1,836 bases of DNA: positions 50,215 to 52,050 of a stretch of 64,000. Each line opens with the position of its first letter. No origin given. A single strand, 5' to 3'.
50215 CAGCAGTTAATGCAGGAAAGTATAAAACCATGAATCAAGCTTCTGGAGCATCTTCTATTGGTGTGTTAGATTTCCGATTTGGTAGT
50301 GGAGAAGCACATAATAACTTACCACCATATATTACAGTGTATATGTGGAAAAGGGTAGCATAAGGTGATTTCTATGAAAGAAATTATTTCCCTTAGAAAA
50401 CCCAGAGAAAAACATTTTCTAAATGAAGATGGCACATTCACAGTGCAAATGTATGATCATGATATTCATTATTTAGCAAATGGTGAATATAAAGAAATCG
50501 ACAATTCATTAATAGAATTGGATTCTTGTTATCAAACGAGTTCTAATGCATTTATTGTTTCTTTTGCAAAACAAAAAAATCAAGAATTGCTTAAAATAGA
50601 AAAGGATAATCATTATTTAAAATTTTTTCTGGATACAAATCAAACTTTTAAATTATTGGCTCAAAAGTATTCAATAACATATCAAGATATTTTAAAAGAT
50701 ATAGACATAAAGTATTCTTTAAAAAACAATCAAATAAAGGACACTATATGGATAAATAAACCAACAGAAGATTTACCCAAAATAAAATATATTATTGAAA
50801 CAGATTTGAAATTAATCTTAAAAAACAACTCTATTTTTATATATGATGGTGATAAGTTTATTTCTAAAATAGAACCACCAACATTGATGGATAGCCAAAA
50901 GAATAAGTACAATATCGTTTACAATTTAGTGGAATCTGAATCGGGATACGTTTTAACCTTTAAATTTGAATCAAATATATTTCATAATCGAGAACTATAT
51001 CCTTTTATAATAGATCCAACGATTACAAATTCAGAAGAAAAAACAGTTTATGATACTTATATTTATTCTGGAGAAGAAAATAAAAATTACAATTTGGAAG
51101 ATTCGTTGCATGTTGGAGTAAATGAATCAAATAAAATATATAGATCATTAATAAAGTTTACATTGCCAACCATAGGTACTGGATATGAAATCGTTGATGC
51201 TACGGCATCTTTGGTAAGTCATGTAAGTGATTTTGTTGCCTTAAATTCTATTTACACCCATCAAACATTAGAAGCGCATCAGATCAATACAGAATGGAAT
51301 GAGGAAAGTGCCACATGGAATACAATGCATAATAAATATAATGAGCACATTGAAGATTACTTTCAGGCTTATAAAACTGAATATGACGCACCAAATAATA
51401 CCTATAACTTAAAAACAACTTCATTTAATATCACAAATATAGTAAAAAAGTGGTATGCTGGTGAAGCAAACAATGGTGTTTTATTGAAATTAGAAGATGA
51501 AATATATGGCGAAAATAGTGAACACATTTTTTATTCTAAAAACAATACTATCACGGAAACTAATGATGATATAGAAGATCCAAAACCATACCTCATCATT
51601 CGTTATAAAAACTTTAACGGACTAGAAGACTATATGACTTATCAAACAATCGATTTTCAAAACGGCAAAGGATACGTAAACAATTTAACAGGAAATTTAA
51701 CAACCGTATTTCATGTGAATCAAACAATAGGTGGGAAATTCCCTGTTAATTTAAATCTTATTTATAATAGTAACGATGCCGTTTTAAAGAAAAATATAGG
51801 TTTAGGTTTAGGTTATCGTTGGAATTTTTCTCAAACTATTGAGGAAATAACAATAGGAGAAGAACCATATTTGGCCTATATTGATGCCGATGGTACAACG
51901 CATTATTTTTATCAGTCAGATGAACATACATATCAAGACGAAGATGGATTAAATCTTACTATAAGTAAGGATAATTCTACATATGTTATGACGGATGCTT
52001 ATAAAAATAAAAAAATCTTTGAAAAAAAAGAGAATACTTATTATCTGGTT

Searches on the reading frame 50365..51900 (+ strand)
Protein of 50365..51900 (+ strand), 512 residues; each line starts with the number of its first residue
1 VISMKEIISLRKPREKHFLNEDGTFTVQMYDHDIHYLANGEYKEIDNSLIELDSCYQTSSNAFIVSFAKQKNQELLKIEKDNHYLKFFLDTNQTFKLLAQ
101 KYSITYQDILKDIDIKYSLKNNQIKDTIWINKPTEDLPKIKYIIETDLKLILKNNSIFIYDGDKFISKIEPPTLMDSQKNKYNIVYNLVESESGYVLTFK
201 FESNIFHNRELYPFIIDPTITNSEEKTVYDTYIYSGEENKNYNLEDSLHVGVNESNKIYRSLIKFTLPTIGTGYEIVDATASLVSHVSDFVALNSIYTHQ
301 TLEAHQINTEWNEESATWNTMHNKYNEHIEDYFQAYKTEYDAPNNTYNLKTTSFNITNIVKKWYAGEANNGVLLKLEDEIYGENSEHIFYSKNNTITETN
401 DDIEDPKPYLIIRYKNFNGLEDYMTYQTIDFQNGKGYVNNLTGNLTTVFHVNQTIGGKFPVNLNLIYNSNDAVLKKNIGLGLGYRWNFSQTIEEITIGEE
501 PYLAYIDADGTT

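Call 33: search_protein_families(library=ncbifam, proteins=[window:50365-51900:+], max_evalue=0.05)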
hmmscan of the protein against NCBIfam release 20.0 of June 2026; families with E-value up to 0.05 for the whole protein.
window:50365-51900:+ (512 aa): 1 family
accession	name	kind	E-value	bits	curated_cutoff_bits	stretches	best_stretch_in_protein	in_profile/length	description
NF033679.1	DNRLRE_dom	domain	3.7e-23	82.4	34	1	229-412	1-163/164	DNRLRE domain-containing protein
